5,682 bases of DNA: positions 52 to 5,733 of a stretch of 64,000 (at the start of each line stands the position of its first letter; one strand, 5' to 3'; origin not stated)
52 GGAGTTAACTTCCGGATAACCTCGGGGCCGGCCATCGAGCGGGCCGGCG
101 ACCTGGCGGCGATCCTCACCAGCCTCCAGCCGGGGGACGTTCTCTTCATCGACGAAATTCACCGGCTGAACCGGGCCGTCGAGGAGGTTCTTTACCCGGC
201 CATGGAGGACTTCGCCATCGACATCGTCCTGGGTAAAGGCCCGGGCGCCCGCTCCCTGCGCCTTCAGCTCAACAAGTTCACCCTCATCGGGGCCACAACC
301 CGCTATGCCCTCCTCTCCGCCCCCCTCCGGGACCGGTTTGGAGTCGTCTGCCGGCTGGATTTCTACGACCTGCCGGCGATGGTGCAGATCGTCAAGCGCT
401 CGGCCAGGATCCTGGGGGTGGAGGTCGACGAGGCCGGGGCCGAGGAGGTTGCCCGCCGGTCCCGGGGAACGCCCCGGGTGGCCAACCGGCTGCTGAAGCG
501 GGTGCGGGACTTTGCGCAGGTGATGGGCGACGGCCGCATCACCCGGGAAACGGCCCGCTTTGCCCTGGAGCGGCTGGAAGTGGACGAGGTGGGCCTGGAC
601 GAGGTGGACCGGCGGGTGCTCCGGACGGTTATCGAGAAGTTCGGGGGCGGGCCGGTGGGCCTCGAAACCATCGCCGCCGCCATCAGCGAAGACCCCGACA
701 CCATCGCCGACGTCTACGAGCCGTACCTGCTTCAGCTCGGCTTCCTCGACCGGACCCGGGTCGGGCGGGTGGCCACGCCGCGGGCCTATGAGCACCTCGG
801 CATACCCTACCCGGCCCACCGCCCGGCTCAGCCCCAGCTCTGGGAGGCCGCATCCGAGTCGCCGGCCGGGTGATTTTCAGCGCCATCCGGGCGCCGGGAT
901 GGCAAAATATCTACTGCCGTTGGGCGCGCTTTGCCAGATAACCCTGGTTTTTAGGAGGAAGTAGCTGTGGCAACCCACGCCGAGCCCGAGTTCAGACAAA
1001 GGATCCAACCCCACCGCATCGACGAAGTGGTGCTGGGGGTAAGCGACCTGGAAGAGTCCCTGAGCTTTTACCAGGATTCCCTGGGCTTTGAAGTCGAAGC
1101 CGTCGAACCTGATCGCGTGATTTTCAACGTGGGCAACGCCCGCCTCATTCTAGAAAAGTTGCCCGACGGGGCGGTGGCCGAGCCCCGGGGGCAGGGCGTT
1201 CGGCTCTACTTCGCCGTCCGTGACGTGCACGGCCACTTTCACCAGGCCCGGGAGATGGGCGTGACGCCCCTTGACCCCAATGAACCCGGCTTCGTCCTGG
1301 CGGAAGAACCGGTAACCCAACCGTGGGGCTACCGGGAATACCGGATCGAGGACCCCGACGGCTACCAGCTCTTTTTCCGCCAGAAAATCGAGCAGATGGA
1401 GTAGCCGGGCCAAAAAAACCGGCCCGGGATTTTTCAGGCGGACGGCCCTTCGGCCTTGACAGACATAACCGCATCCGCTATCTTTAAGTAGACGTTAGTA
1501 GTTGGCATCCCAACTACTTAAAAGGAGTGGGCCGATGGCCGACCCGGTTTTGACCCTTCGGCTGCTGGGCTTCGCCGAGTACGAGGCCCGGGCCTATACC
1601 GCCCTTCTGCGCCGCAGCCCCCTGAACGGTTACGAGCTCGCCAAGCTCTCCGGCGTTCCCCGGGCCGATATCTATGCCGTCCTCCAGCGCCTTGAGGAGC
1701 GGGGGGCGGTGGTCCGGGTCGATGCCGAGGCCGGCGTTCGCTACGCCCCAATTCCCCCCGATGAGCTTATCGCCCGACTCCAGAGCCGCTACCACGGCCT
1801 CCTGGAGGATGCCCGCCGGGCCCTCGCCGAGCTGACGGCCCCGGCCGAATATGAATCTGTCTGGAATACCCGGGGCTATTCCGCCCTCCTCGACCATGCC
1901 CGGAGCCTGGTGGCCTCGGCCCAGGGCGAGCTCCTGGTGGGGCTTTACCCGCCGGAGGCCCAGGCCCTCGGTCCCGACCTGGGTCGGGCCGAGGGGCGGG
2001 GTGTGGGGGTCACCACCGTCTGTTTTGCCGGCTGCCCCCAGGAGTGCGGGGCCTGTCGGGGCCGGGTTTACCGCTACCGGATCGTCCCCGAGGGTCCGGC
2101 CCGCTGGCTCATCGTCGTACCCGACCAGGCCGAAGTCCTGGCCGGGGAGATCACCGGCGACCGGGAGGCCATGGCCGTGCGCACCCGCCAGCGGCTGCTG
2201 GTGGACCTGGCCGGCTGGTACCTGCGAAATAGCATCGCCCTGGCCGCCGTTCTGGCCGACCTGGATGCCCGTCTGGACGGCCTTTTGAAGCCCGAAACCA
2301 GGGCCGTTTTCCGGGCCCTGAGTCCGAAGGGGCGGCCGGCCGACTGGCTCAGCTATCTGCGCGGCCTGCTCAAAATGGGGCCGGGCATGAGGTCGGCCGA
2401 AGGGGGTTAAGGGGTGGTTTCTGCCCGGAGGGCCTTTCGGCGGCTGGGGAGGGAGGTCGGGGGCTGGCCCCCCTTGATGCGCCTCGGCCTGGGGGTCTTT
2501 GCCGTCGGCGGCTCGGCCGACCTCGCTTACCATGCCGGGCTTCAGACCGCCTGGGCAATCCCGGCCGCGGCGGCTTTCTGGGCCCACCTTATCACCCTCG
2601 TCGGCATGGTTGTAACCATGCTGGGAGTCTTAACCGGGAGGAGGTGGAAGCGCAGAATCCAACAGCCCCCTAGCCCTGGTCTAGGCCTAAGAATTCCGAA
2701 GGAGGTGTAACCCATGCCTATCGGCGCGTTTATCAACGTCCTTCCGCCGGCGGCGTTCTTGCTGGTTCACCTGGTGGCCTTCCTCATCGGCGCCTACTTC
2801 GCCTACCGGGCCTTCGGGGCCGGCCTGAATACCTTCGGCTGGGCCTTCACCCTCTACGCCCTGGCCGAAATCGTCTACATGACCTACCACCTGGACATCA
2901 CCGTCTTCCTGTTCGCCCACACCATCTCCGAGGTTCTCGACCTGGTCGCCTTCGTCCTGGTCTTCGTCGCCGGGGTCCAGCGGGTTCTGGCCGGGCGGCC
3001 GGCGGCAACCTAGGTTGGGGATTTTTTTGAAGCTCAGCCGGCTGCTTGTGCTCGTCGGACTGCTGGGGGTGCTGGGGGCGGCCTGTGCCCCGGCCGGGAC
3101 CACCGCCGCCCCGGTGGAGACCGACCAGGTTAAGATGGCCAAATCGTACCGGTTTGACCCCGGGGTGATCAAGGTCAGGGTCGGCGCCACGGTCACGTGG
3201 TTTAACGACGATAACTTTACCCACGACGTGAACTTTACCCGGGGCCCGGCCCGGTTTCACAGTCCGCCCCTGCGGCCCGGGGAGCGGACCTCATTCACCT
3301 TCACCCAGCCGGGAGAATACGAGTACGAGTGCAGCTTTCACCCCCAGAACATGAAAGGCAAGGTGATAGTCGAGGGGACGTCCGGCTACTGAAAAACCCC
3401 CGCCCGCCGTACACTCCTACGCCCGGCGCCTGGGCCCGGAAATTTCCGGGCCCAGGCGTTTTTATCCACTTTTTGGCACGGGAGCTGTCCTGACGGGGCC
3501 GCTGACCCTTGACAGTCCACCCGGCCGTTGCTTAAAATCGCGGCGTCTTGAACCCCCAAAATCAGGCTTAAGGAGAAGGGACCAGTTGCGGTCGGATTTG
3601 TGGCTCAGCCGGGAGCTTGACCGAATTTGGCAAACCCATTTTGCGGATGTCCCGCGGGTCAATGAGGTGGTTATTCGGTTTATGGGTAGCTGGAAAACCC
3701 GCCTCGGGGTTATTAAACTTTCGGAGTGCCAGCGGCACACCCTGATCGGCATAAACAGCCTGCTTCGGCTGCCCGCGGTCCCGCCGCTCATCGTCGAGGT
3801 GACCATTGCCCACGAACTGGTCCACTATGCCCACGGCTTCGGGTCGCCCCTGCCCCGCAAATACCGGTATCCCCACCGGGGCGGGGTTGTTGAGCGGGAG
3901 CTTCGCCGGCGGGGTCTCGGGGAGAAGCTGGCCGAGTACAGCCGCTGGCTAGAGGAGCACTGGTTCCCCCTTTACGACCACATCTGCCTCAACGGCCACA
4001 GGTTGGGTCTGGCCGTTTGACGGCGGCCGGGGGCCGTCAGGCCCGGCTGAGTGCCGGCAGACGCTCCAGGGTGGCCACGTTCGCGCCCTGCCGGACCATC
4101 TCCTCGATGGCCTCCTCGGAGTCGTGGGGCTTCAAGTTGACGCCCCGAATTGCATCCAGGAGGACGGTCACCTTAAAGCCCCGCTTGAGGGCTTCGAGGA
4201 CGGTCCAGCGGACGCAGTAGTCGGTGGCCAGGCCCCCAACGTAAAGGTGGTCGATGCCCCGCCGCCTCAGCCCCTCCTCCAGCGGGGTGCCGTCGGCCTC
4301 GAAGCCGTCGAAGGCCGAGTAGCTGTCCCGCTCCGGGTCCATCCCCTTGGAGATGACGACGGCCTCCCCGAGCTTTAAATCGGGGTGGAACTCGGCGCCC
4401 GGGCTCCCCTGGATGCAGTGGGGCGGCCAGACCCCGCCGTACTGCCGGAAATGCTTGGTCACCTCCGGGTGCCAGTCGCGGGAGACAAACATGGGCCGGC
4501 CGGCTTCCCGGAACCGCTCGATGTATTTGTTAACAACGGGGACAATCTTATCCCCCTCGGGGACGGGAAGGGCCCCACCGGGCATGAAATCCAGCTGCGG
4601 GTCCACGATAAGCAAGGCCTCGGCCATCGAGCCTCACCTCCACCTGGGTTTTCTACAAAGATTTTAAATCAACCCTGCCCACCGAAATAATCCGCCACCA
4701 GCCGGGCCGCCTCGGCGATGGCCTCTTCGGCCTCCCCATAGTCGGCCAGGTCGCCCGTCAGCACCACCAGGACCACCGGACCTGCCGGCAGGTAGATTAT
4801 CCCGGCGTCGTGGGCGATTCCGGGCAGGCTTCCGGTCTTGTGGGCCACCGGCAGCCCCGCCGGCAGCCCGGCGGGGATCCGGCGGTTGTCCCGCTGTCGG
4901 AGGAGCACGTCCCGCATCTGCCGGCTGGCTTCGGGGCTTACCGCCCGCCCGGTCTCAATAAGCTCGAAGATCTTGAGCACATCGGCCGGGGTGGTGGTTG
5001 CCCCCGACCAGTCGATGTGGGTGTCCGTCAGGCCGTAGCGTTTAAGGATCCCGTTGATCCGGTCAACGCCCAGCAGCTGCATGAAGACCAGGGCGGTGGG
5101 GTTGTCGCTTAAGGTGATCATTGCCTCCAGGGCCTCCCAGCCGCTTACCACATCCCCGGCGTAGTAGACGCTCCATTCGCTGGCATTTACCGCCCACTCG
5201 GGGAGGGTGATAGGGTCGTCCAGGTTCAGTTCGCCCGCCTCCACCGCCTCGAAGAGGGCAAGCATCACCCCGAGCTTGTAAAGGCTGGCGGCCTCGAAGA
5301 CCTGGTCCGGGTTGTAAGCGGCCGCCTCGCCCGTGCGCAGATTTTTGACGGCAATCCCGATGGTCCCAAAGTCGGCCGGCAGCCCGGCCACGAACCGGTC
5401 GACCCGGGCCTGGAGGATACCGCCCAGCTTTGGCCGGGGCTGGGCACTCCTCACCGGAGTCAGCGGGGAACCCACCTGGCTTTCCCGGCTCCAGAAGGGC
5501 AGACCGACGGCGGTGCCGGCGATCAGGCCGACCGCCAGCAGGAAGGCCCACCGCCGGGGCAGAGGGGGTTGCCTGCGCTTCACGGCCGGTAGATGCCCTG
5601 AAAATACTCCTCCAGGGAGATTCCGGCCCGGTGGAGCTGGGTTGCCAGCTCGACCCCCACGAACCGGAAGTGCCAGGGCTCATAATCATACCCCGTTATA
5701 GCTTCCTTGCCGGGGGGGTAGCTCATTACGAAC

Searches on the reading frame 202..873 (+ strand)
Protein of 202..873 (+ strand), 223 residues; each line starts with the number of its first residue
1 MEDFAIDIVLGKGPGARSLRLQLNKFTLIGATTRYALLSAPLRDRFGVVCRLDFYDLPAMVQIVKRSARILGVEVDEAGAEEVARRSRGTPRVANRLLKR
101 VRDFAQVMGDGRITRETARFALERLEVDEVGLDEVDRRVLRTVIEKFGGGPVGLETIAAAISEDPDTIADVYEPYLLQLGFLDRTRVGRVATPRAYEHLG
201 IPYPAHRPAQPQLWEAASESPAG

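Call 22: search_protein_families(library=pfam, proteins=[window:202-873:+], max_evalue=0.00001)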
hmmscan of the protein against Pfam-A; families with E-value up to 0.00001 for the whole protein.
window:202-873:+ (223 aa): 3 families
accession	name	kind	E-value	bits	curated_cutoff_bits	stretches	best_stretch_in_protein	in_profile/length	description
PF17864.7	AAA_lid_4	-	5.3e-32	109.8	27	1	55-128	1-74/74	RuvB AAA lid domain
PF05491.19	RuvB_C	-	1.9e-24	85.8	24.7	1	129-199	1-71/72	RuvB C-terminal winged helix domain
PF05496.18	RuvB_N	-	3.9e-20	72.6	27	1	1-52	108-159/159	Holliday junction DNA helicase RuvB P-loop domain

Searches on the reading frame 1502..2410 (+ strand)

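Call 22: search_protein_families(library=pfam, proteins=[window:1502-2410:+], max_evalue=0.00001)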
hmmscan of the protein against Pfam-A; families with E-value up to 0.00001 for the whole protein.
window:1502-2410:+ (302 aa): 1 family
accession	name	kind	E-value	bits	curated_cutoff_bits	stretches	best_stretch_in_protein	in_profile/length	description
PF01978.25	TrmB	-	1.7e-19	69.8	25.6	1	19-86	1-67/68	Sugar-specific transcriptional regulator TrmB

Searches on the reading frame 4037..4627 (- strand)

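Call 22: search_protein_families(library=pfam, proteins=[window:4037-4627:-], max_evalue=0.00001)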
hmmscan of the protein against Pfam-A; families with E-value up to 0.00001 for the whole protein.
window:4037-4627:- (196 aa): 1 family
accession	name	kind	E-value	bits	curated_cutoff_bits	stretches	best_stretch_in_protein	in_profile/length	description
PF00857.26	Isochorismatase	-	3.6e-33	115.5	27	1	4-188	2-174/175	Isochorismatase domain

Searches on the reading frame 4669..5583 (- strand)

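Call 22: search_protein_families(library=pfam, proteins=[window:4669-5583:-], max_evalue=0.00001)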
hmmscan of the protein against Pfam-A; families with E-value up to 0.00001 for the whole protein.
window:4669-5583:- (304 aa): 2 families
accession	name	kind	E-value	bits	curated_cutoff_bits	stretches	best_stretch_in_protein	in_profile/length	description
PF13354.11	Beta-lactamase2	-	1.2e-52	178.8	22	1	76-276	1-214/214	Beta-lactamase enzyme family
PF00144.29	Beta-lactamase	-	1.2e-13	51.4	27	1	61-126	1-80/329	Beta-lactamase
